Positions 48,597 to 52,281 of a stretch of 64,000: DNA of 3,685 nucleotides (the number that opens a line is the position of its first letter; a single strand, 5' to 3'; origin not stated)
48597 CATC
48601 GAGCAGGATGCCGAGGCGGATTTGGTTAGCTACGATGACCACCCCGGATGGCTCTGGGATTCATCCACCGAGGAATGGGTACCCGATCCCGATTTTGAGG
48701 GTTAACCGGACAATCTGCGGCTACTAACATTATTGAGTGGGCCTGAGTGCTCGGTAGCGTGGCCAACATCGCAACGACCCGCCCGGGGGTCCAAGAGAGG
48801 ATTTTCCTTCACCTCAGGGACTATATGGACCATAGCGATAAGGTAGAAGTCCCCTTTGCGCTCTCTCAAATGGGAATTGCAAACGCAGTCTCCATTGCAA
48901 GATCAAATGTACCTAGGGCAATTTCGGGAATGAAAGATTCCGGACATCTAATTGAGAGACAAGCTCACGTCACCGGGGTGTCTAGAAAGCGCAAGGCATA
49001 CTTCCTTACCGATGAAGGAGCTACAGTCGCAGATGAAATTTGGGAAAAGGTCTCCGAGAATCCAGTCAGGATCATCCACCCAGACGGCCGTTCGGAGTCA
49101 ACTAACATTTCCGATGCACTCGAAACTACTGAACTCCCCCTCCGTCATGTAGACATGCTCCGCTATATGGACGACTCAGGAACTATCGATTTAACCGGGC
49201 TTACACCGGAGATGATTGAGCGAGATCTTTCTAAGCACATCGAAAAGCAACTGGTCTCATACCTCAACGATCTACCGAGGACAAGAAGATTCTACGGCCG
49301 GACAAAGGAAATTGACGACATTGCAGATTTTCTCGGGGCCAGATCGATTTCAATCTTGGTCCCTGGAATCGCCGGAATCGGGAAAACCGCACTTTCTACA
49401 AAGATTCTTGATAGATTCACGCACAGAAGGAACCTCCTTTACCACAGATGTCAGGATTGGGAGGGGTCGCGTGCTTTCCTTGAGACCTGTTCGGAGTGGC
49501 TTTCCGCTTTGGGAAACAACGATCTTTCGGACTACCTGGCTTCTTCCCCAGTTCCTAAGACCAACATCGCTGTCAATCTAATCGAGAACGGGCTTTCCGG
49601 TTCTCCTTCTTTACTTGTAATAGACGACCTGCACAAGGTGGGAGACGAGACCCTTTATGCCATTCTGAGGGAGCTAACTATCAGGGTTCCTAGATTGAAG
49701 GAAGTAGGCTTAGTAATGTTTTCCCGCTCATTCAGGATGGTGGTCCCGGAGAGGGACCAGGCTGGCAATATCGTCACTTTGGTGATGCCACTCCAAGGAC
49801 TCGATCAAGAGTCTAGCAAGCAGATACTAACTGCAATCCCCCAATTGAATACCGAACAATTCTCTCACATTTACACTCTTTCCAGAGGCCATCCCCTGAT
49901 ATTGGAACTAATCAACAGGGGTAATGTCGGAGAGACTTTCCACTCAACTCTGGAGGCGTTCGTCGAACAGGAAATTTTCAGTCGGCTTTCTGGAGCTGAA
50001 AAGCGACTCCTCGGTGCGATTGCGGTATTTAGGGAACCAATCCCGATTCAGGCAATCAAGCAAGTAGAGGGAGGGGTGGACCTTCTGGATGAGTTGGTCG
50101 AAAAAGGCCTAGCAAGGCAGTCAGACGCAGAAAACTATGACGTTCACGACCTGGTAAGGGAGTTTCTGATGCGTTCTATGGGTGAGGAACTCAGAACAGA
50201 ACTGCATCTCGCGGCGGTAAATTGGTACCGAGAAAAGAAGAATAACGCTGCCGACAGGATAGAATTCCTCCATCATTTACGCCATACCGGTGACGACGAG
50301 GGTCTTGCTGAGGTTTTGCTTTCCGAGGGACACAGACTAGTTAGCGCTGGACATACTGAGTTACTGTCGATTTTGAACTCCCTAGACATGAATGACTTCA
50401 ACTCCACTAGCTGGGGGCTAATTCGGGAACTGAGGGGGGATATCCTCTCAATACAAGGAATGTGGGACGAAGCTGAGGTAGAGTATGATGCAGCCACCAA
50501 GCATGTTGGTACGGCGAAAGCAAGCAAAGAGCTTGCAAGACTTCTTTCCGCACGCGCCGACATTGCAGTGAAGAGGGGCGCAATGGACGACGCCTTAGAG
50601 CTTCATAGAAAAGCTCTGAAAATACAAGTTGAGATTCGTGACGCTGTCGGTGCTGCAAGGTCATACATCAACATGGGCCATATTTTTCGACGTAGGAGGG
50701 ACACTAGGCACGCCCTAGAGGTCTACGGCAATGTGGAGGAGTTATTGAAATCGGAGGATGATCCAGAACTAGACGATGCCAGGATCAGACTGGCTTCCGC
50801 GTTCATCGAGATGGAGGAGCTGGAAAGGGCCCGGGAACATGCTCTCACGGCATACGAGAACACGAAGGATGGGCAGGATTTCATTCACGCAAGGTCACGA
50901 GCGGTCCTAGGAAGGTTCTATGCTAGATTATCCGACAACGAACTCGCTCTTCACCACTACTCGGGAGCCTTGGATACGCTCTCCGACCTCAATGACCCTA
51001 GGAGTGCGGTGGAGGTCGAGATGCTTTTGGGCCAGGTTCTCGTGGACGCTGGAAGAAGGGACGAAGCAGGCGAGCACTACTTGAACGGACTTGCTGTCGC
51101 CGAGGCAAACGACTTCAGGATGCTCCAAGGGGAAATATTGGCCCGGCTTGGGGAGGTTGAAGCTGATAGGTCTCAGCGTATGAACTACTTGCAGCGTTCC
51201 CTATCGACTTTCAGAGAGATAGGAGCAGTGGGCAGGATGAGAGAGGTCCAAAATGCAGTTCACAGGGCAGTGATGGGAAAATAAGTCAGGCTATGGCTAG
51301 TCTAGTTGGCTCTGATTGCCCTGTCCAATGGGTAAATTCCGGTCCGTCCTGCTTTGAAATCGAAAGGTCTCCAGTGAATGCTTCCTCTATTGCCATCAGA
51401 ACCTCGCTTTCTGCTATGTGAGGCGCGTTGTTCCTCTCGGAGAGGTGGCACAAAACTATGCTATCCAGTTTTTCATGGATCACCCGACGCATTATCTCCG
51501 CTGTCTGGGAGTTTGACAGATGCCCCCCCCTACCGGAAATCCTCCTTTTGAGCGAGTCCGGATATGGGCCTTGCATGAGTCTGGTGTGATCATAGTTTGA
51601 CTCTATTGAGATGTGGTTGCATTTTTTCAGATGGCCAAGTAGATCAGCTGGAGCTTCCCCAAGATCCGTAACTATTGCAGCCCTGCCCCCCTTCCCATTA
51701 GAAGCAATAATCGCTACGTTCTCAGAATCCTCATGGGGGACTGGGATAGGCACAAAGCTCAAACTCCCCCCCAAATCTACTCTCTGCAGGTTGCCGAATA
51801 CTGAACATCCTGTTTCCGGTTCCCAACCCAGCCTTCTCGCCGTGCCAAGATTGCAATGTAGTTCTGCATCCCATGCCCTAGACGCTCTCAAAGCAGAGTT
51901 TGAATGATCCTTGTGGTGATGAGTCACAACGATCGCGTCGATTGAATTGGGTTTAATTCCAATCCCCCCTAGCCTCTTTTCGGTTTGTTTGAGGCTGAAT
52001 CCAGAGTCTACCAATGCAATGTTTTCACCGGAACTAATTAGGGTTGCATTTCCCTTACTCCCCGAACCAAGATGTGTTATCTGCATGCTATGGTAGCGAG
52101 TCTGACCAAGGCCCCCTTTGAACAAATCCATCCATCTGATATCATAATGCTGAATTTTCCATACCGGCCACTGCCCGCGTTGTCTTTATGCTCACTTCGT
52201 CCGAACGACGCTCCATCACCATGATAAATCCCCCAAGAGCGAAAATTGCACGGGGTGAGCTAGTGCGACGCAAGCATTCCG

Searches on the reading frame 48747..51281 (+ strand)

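Call 10: search_protein_families(library=pfam, proteins=[window:48747-51281:+], max_evalue=0.01)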
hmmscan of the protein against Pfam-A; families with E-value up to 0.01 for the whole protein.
window:48747-51281:+ (845 aa): 13 families
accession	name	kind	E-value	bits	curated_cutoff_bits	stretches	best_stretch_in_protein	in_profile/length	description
PF13424.12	TPR_12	-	3e-14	53.4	30.1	1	596-661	2-69/77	Tetratricopeptide repeat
PF13191.12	AAA_16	-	3.1e-08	34.7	32.6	1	181-311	1-156/167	AAA ATPase domain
PF09976.15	TPR_21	-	5.3e-08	33.3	25.5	1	557-594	146-181/193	Tetratricopeptide repeat-like domain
PF00515.34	TPR_1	-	1.3e-07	31.6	27.8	0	597-626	1-30/34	Tetratricopeptide repeat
PF07719.23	TPR_2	-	2.3e-06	27.8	27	0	562-585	6-29/34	Tetratricopeptide repeat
PF13176.12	TPR_7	-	1.1e-05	25.5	27.9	0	640-673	2-35/36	Tetratricopeptide repeat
PF13401.12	AAA_22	-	2.7e-05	24.9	27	1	203-310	8-107/130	AAA domain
PF17874.7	TPR_MalT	-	3.1e-05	23.9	45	1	602-792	6-198/336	MalT-like TPR region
PF14938.12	SNAP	-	4.9e-05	23.4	25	1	569-697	47-176/282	Soluble NSF attachment protein, SNAP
PF13432.12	TPR_16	-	0.0002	22.2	32.7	1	760-808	2-51/65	Tetratricopeptide repeat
PF13545.12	HTH_Crp_2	-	0.00082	19.7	27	0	21-72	8-56/70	Crp-like helix-turn-helix domain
PF13181.12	TPR_8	-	0.0019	18.6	25.7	0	637-660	1-24/34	Tetratricopeptide repeat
PF25201.1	nSTAND6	-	0.0053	17.2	27.7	0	183-224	2-42/148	Novel STAND NTPase 6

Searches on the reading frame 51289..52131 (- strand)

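Call 10: search_protein_families(library=pfam, proteins=[window:51289-52131:-], max_evalue=0.01)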
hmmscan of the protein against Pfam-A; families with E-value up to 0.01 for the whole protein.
window:51289-52131:- (281 aa): 2 families
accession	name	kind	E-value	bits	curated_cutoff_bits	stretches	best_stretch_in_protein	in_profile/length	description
PF12706.13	Lactamase_B_2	-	7.8e-13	48.9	27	1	40-220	4-193/200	Beta-lactamase superfamily domain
PF00753.33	Lactamase_B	-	2.9e-12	47.4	22.7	1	26-139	5-132/196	Metallo-beta-lactamase superfamily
